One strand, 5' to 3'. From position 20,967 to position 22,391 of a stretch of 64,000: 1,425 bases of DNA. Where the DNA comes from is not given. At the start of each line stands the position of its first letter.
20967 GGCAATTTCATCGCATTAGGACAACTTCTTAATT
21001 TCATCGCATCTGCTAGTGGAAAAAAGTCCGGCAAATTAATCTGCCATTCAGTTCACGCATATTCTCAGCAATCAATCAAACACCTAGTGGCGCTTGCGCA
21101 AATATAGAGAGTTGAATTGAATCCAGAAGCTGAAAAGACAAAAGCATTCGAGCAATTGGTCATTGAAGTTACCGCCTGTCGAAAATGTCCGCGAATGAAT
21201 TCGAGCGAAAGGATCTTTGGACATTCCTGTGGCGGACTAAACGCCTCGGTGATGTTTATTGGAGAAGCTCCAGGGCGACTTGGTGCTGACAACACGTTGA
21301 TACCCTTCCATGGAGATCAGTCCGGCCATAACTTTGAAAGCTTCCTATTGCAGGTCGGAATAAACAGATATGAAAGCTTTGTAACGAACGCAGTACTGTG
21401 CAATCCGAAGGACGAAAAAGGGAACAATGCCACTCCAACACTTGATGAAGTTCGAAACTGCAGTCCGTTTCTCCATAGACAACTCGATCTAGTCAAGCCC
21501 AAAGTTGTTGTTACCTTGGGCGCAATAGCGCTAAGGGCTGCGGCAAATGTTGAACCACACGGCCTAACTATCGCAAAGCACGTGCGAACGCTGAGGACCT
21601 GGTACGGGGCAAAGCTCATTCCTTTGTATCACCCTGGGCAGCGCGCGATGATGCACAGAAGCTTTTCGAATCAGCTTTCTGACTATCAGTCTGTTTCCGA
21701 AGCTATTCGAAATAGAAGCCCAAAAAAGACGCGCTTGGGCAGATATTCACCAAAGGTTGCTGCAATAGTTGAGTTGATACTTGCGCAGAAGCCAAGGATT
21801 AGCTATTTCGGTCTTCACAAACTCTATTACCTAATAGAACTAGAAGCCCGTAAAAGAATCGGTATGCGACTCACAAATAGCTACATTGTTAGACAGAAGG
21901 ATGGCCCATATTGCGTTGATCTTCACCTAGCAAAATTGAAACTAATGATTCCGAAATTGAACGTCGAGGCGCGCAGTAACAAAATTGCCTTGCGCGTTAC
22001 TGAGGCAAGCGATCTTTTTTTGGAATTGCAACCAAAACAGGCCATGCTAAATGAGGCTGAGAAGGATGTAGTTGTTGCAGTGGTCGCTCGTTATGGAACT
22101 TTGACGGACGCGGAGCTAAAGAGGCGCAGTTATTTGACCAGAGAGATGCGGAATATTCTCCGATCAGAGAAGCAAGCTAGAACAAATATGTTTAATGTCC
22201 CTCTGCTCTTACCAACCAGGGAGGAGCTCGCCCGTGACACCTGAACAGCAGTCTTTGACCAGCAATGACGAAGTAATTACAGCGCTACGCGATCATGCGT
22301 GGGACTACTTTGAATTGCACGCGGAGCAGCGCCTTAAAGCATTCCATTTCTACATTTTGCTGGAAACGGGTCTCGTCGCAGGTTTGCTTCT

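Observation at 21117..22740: UDG(family 4)-Panacea/DUF4065 fusion overlapping a 3-TM protein: possible sensor-antitoxin plus membrane toxin pair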

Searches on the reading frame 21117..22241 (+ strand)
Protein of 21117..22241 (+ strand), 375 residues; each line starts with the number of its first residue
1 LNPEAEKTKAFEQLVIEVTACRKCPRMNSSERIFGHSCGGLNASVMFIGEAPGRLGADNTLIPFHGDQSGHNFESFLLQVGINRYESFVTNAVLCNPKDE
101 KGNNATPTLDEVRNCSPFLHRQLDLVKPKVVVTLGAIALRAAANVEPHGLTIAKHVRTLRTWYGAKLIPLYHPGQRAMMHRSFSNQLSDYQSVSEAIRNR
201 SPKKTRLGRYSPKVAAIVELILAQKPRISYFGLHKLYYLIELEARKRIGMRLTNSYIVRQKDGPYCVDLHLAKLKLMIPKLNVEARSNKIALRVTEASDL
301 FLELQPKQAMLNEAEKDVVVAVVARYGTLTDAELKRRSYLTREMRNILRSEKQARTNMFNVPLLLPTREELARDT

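Call 4: search_protein_families(library=pfam, proteins=[window:21117-22241:+], max_evalue=1)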
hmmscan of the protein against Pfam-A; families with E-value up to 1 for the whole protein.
window:21117-22241:+ (375 aa): 2 families
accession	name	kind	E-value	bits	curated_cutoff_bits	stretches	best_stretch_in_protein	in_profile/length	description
PF03167.25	UDG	-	3.8e-26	92.3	24.3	1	40-184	5-129/141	Uracil DNA glycosylase superfamily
PF13274.11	SocA_Panacea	-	1.2e-06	29.8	25.7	1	233-339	1-107/113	Antitoxin SocA-like, Panacea domain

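Call 5: search_protein_families(library=padloc, proteins=[window:21117-22241:+], max_evalue=1)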
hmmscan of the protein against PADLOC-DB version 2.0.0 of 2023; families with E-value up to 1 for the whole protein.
window:21117-22241:+ (375 aa): 0 families

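Call 6: search_protein_families(library=ncbifam, proteins=[window:21117-22241:+], max_evalue=1)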
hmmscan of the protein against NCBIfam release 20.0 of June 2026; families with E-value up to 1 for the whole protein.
window:21117-22241:+ (375 aa): 3 families
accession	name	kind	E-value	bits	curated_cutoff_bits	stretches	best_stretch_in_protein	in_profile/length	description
NF040953.1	Arch_udg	equivalog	8.8e-28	97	250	1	12-188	2-176/184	type-4 uracil-DNA glycosylase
TIGR00758.1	UDG_fam4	subfamily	1.8e-25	89.6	125.3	1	21-196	1-170/173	uracil-DNA glycosylase, family 4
TIGR03914.1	UDG_fam_dom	hypoth_equivalog_domain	6.3e-22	78.3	189.95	1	5-144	39-178/231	UdgX family uracil-DNA binding protein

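Call 7: search_protein_families(library=phrogs, proteins=[window:21117-22241:+], max_evalue=0.1)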
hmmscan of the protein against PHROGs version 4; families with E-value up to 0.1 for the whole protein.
window:21117-22241:+ (375 aa): 1 family
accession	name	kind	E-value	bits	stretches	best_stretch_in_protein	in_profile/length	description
phrog_4335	-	unknown function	0.00011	22.6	1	101-141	324-364/421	-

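Call 12: find_homologous_proteins(query=window:21117-22241:+, max_evalue=0.00001)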
Query window:21117-22241:+ (375 aa): 2176 proteins with E <= 0.00001 among 6646 candidates; the best 120 are listed.
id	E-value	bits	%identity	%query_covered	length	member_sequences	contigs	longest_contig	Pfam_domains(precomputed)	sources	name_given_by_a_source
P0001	5.8e-229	777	100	93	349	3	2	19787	PF03167.26,PF13274.12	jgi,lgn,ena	-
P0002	3.0e-179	614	74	99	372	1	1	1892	PF03167.26,PF13274.12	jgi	jgi:uracil-DNA glycosylase family 4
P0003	6.8e-177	606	73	98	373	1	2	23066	PF03167.26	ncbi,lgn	-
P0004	1.3e-168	579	70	98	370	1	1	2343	PF03167.26,PF13274.12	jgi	jgi:uracil-DNA glycosylase family 4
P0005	2.2e-135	470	57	97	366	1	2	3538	PF03167.26,PF13274.12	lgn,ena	-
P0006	1.6e-131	457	56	97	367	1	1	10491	PF03167.26,PF13274.12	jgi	jgi:uracil-DNA glycosylase family 4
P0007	3.8e-131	456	58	95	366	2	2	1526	PF03167.26,PF13274.12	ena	-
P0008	5.0e-126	439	54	97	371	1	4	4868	PF03167.26,PF13274.12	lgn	-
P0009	5.3e-125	435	54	97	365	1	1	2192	PF03167.26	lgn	-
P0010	5.5e-123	429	54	96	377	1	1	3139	PF03167.26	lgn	-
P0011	1.2e-122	428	53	96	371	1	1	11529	PF03167.26,PF13274.12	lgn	-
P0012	1.6e-122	427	52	97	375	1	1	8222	PF03167.26,PF13274.12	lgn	-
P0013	1.7e-122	427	53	96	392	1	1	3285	PF03167.26,PF13274.12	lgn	-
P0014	8.0e-122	425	54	96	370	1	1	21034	PF03167.26,PF13274.12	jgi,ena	-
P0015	1.2e-120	421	53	97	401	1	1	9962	PF03167.26,PF13274.12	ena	-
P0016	1.6e-120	421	53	96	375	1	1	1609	PF03167.26,PF13274.12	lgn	-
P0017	1.8e-120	420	52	98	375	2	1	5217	PF03167.26,PF13274.12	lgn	-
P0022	9.3e-120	418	53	98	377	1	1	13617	PF03167.26,PF13274.12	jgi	jgi:uracil-DNA glycosylase family 4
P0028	5.9e-119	415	53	96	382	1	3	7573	PF03167.26,PF13274.12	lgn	-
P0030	7.9e-119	415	53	95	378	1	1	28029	PF03167.26,PF13274.12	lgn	-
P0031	8.2e-119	415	53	96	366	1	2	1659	PF03167.26,PF13274.12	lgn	-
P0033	1.1e-118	415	52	99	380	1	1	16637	PF03167.26,PF13274.12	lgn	-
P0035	1.2e-118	415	54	95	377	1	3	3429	PF03167.26,PF13274.12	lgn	-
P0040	5.1e-118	412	53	96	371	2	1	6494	PF03167.26,PF13274.12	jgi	jgi:uracil-DNA glycosylase family 4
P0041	6.6e-118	412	53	95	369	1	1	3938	PF03167.26,PF13274.12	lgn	-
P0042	8.9e-118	412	57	87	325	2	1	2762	PF03167.26,PF13274.12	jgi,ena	-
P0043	1.8e-117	411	51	97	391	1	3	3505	PF03167.26,PF13274.12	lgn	-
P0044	2.6e-117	410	52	94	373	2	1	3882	PF03167.26,PF13274.12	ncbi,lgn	-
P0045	3.1e-117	410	52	96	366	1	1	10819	PF03167.26,PF13274.12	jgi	jgi:uracil-DNA glycosylase family 4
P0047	4.0e-117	409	53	97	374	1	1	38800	PF03167.26,PF13274.12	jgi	jgi:uracil-DNA glycosylase family 4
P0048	4.3e-117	409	52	96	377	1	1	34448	PF03167.26,PF13274.12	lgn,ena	-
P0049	4.4e-117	409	52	95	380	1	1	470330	PF03167.26,PF13274.12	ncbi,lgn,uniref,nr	ncbi:uracil-DNA glycosylase family 4 [Paucimonas lemoignei]|uniref:Uracil-DNA glycosylase family 4 n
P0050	5.2e-117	409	50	97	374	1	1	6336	PF03167.26,PF13274.12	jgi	jgi:uracil-DNA glycosylase family 4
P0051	6.2e-117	409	51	96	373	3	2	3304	PF03167.26,PF13274.12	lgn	-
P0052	6.9e-117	409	52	99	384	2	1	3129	PF03167.26,PF13274.12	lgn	-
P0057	1.4e-116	408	52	97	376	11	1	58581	PF03167.26,PF13274.12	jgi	jgi:uracil-DNA glycosylase family 4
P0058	1.5e-116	408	51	97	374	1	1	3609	PF03167.26,PF13274.12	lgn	-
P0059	1.6e-116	407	50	96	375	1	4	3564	PF03167.26,PF13274.12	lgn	-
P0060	2.0e-116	407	50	99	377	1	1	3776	PF03167.26,PF13274.12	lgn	-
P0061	2.8e-116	407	51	97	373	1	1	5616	PF03167.26,PF13274.12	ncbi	-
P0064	4.4e-116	406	51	97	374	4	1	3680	PF03167.26,PF13274.12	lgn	-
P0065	4.5e-116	406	51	97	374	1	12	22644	PF03167.26,PF13274.12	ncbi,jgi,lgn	ncbi:MAG: uracil-DNA glycosylase family protein [Betaproteobacteria bacterium]|jgi:uracil-DNA glycos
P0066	4.5e-116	406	51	95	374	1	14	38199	PF03167.26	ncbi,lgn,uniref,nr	ncbi:uracil-DNA glycosylase [Collimonas pratensis]|uniref:uracil-DNA glycosylase family protein n=1 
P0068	4.7e-116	406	53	95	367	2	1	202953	PF03167.26,PF13274.12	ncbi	-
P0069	6.1e-116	406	53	95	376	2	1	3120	PF03167.26,PF13274.12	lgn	-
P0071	7.5e-116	405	52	95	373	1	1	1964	PF03167.26,PF13274.12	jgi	jgi:uracil-DNA glycosylase family 4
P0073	1.2e-115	405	52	97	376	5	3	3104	PF03167.26,PF13274.12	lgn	-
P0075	2.6e-115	404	54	90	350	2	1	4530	PF03167.26,PF13274.12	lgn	-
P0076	2.9e-115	403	51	97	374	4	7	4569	PF03167.26,PF13274.12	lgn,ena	-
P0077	3.6e-115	403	52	97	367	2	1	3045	PF03167.26,PF13274.12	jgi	jgi:uracil-DNA glycosylase family 4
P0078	4.8e-115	403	50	97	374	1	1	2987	PF03167.26,PF13274.12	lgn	-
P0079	5.2e-115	403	52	96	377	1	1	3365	PF03167.26,PF13274.12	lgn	-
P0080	5.2e-115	403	51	97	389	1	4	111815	PF03167.26,PF13274.12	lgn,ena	-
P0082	6.6e-115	402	50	98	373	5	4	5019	PF03167.26,PF13274.12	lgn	-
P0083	6.9e-115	402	52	97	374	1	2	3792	PF03167.26,PF13274.12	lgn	-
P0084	6.9e-115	402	50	97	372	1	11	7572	PF03167.26,PF13274.12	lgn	-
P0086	9.8e-115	402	51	97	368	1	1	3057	PF03167.26,PF13274.12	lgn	-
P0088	1.1e-114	401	52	97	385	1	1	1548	PF03167.26,PF13274.12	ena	-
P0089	1.1e-114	401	51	97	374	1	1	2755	PF03167.26,PF13274.12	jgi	-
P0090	1.2e-114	401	54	96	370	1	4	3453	PF03167.26,PF13274.12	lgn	-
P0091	1.3e-114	401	50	97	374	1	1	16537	PF03167.26,PF13274.12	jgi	jgi:uracil-DNA glycosylase family 4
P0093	1.4e-114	401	51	97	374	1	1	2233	PF03167.26,PF13274.12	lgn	-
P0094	1.4e-114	401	51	97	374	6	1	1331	PF03167.26,PF13274.12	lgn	-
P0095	1.6e-114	401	52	96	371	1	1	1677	PF03167.26,PF13274.12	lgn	-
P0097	2.2e-114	400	51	94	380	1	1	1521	PF03167.26,PF13274.12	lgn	-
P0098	2.3e-114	400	51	99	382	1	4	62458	PF03167.26,PF13274.12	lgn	-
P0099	2.3e-114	400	51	97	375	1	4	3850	PF03167.26,PF13274.12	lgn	-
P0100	2.7e-114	400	51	97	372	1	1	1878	PF03167.26,PF13274.12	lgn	-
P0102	3.6e-114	400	53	94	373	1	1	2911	PF03167.26,PF13274.12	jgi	jgi:uracil-DNA glycosylase family 4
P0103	3.6e-114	400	52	96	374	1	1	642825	PF03167.26,PF13274.12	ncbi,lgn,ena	-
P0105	4.6e-114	399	52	94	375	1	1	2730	PF03167.26,PF13274.12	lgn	-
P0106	4.9e-114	399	53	95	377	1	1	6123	PF03167.26,PF13274.12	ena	-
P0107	5.0e-114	399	51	96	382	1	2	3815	PF03167.26,PF13274.12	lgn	-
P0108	5.3e-114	399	51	96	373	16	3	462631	PF03167.26,PF13274.12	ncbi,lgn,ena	-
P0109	7.0e-114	399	50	96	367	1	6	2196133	PF03167.26,PF13274.12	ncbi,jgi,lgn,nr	ncbi:MAG: uracil-DNA glycosylase [Alphaproteobacteria bacterium]|jgi:uracil-DNA glycosylase family 4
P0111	9.4e-114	398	52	96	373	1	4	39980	PF03167.26,PF13274.12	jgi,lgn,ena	-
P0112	1.0e-113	398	51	95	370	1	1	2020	PF03167.26,PF13274.12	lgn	-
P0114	1.2e-113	398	51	97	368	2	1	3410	PF03167.26,PF13274.12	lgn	-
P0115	1.3e-113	398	52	96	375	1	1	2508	PF03167.26,PF13274.12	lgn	-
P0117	1.6e-113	398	53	94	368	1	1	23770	PF03167.26,PF13274.12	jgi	jgi:uracil-DNA glycosylase family 4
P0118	1.6e-113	398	50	97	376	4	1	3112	PF03167.26,PF13274.12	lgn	-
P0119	1.6e-113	398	50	97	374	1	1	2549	PF03167.26,PF13274.12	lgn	-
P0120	1.9e-113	397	51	96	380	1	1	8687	PF03167.26,PF13274.12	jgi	jgi:uracil-DNA glycosylase family 4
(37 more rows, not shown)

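Call 13: find_encoding_contigs(protein=P0049, flank=7000, max_places=3)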
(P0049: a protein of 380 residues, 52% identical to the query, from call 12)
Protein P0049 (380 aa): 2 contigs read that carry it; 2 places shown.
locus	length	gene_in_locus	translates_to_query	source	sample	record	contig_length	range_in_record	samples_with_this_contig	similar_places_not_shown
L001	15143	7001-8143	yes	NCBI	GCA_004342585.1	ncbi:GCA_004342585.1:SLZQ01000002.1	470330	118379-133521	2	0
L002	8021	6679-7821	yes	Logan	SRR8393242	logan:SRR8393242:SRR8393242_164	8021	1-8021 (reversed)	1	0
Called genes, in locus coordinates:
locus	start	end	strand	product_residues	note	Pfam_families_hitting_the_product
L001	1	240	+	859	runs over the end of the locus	PF03979:Sigma70_r1_1, PF00140:Sigma70_r1_2, PF04546:Sigma70_ner, PF04542:Sigma70_r2, PF04539:Sigma70_r3, PF04545:Sigma70_r4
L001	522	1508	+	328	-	PF00589:Phage_integrase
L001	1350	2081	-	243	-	-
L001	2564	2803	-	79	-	-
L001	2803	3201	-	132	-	-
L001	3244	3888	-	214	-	PF00239:Resolvase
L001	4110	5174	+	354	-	PF26345:ScoMcrA_N (weak)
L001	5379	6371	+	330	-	PF18722:MazG_C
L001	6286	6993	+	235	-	-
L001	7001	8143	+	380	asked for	PF03167:UDG, PF13274:SocA_Panacea (weak)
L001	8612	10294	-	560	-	PF08019:EptA_B_N, PF00884:Sulfatase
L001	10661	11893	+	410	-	PF13347:MFS_2 (faint), PF03137:OATP (faint), PF07690:MFS_1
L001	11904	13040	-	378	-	PF13515:FUSC_2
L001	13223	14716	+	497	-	PF00270:DEAD, PF04851:ResIII, PF16203:ERCC3_RAD25_C (weak), PF00271:Helicase_C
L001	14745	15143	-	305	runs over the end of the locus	PF00749:tRNA-synt_1c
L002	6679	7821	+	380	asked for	PF03167:UDG, PF13274:SocA_Panacea (weak)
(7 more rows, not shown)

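Call 14: find_encoding_contigs(protein=P0109, flank=7000, max_places=3)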
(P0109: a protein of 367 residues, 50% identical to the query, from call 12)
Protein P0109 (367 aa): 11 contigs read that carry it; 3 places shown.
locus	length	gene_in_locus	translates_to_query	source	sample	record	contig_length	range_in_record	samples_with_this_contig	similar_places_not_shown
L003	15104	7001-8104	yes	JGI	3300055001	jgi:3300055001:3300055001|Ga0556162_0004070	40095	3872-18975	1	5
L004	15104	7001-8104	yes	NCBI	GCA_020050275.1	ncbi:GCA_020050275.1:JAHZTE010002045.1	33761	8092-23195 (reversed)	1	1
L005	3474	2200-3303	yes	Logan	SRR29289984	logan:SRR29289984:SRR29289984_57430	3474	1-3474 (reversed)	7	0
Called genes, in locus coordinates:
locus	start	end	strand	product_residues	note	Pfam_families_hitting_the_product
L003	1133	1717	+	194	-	PF14417:MEDS, PF06745:ATPase (weak)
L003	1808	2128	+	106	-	-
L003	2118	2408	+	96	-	-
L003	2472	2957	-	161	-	-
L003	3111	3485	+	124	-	-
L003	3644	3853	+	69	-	PF00313:CSD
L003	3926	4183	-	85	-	PF04226:Transgly_assoc (weak)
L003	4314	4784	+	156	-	PF01850:PIN (weak)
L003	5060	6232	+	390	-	PF03819:MazG (faint), PF18722:MazG_C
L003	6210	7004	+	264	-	-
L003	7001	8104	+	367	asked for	PF03167:UDG, PF13274:SocA_Panacea (weak)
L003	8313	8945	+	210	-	-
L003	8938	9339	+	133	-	-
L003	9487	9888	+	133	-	-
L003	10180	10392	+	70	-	-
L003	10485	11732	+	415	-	PF02463:SMC_N, PF13175:AAA_15, PF13476:AAA_23, PF13555:AAA_29 (weak), PF13304:AAA_21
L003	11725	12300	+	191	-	PF01844:HNH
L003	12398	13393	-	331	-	PF24624:Int_N (faint), PF00589:Phage_integrase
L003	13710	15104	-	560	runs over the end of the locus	PF00916:Sulfate_transp, PF01740:STAS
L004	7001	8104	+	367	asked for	PF03167:UDG, PF13274:SocA_Panacea (weak)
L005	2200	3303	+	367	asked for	PF03167:UDG, PF13274:SocA_Panacea (weak)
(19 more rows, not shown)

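Call 15: find_encoding_contigs(protein=P0066, flank=7000, max_places=3)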
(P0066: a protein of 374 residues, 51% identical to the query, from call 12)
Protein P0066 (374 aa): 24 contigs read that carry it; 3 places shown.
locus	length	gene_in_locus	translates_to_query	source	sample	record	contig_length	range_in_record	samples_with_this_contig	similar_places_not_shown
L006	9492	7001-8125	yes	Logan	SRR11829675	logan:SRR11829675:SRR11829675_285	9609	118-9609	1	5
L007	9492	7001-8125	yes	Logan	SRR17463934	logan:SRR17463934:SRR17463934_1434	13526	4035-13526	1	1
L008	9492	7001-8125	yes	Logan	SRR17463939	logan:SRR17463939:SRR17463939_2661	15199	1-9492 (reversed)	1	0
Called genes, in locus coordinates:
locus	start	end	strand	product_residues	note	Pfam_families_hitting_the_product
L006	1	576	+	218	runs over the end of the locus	-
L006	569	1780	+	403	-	PF01381:HTH_3, PF13443:HTH_26 (weak), PF13560:HTH_31 (weak), PF06114:Peptidase_M78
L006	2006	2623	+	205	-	PF14487:DarT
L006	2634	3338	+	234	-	PF22397:NADAR-DarT1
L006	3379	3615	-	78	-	PF12844:HTH_19 (weak), PF13560:HTH_31, PF01381:HTH_3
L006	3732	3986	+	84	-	-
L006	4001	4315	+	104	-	-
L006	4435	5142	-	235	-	-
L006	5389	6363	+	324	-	PF03819:MazG (faint), PF18722:MazG_C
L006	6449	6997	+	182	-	-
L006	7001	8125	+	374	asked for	PF03167:UDG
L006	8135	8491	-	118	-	PF13223:DUF4031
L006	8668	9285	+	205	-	PF05488:PAAR_motif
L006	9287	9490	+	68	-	?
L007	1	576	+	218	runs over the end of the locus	-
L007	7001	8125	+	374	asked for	PF03167:UDG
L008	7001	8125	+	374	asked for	PF03167:UDG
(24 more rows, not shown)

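Call 19: find_encoding_contigs(protein=P0001, flank=10000, max_places=4)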
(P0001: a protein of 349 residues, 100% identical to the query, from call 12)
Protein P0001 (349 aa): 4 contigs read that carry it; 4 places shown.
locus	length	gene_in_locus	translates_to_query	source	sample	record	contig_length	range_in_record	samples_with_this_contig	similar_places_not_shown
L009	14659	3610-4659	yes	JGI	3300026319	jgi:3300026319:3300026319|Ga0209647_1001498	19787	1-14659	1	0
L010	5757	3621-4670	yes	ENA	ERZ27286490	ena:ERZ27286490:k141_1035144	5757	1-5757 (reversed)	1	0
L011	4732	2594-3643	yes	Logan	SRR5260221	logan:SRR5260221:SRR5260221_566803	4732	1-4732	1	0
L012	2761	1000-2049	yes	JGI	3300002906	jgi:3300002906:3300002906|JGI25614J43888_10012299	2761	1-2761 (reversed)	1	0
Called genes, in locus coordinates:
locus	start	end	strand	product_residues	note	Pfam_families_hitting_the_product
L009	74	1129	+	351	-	PF02775:TPP_enzyme_C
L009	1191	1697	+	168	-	-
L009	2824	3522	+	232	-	-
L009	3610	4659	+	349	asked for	PF03167:UDG, PF13274:SocA_Panacea (weak)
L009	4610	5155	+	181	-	PF24838:8xMP (weak)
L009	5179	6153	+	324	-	PF03401:TctC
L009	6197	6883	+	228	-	PF02798:GST_N, PF13409:GST_N_2, PF13417:GST_N_3, PF00043:GST_C (weak)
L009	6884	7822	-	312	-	PF02129:Peptidase_S15 (weak), PF20434:BD-FAE, PF07859:Abhydrolase_3, PF00326:Peptidase_S9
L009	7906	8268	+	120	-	-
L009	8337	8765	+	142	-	-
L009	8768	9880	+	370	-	PF03069:FmdA_AmdA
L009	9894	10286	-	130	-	PF13511:DUF4124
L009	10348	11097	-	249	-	PF01145:Band_7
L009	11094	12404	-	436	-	PF25145:NfeD1b_N, PF24961:NfeD_membrane, PF01957:NfeD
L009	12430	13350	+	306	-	-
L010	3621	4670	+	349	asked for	PF03167:UDG, PF13274:SocA_Panacea (weak)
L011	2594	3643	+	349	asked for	PF03167:UDG, PF13274:SocA_Panacea (weak)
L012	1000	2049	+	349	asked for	PF03167:UDG, PF13274:SocA_Panacea (weak)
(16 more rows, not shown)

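Call 29: find_related_loci(query=A1, collection=genome_contigs, flank=7000)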
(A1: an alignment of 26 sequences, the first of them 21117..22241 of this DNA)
Query A1 (375 aa) in genome_contigs; peptide patterns used: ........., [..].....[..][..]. (x = any residue, [..] = any of these).
332 stretches matched a pattern; 154 encode a relative of the query (tblastn E <= 1e-3); the best 80 are kept; 80 distinct loci.
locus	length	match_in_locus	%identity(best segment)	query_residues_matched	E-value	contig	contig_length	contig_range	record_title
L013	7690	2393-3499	73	4-371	0e+0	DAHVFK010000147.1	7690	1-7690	MAG TPA_asm: Betaproteobacteria bacterium isolate clean1715 NODE_147_length_7690_cov_4.603729, whole genome shotgun sequ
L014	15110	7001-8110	53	7-371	1e-128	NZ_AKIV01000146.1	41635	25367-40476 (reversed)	Polaromonas sp. CF318 PMI15_contig_265.265, whole genome shotgun sequence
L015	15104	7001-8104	52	1-367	3e-124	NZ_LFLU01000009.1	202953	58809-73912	Herbaspirillum rhizosphaerae strain UMS-37 contig9, whole genome shotgun sequence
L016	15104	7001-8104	51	1-364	4e-123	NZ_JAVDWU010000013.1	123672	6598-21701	Hydrogenophaga palleronii strain 4249 Ga0454477_13, whole genome shotgun sequence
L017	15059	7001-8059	52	8-363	2e-122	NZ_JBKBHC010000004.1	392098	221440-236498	MAG: Ferrovibrio sp. isolate 21I_052.bin.13 NODE_10_length_392098_cov_5.899859, whole genome shotgun sequence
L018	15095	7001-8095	51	5-364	3e-122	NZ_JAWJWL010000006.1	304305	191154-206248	Burkholderia alba strain YIM B08401 Scaffold6, whole genome shotgun sequence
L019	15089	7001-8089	51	6-364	2e-120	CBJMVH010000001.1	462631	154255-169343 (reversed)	MAG TPA_asm: uncultured Ralstonia sp. isolate SRR27822706_concoct_36 genome assembly, contig: ERZ27338881.1, whole genom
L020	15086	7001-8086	52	9-366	2e-119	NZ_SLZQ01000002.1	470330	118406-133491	Paucimonas lemoignei strain DSM 7445 Ga0244659_102, whole genome shotgun sequence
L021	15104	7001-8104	52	1-364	1e-119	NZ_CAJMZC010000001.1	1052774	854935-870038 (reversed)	Paraburkholderia sp. J12 1, whole genome shotgun sequence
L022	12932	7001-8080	50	4-363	1e-119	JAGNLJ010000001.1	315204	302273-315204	MAG: Alphaproteobacteria bacterium isolate Go_SlAct_bin_278 Go_SlAct_31_length_315204_cov_8.899117, whole genome shotgun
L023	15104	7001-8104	51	1-364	1e-118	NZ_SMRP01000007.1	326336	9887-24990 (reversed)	Paraburkholderia silviterrae strain 4M-K11 scaffold7, whole genome shotgun sequence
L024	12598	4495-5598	50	1-364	1e-118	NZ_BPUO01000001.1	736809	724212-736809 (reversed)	Cupriavidus pauculus strain 19C6 sequence01, whole genome shotgun sequence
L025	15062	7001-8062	53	4-363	4e-118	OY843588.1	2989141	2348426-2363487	MAG: Nitrospirales bacterium isolate 9819de21-22ad-4990-9a47-e653be90bc7c genome assembly, chromosome: 1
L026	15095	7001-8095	51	5-366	6e-118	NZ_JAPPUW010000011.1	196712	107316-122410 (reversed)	Pelomonas aquatica strain KCTC 42961 contig11, whole genome shotgun sequence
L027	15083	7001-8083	50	6-364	1e-117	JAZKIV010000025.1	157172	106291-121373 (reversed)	MAG: Pseudomonadota bacterium isolate ADI_DC_SW_02_SPN_11032020-bin063 DCSW02SPN_B063_0_000000000025, whole genome shotg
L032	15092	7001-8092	50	11-375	4e-116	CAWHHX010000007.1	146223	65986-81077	MAG: uncultured Alphaproteobacteria bacterium isolate MFD01716.bin.2.38 genome assembly, contig: contig_34618, whole gen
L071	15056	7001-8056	45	11-367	4e-99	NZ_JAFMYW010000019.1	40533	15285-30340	Fibrella forsythiae strain HMF5405 19, whole genome shotgun sequence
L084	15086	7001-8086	37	4-364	1e-77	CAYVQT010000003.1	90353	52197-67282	MAG TPA_asm: uncultured Dehalococcoidia bacterium isolate binchicken_co334_130 genome assembly, contig: NODE_318_length_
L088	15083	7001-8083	36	7-364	7e-73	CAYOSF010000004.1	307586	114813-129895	MAG TPA_asm: uncultured Dehalococcoidia bacterium isolate SRP323688_co1_41 genome assembly, contig: NODE_47_length_30758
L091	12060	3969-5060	49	1-363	1e-112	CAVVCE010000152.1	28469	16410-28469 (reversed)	MAG: uncultured Alphaproteobacteria bacterium isolate MFD04540.bin.2.38 genome assembly, contig: contig_70500, whole gen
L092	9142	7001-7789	41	4-257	3e-57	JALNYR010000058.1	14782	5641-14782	MAG: Dehalococcoidia bacterium isolate SO_2017_GW1 bin 192 NODE_15129_length_14782_cov_0.913613_OW334_2017, whole genome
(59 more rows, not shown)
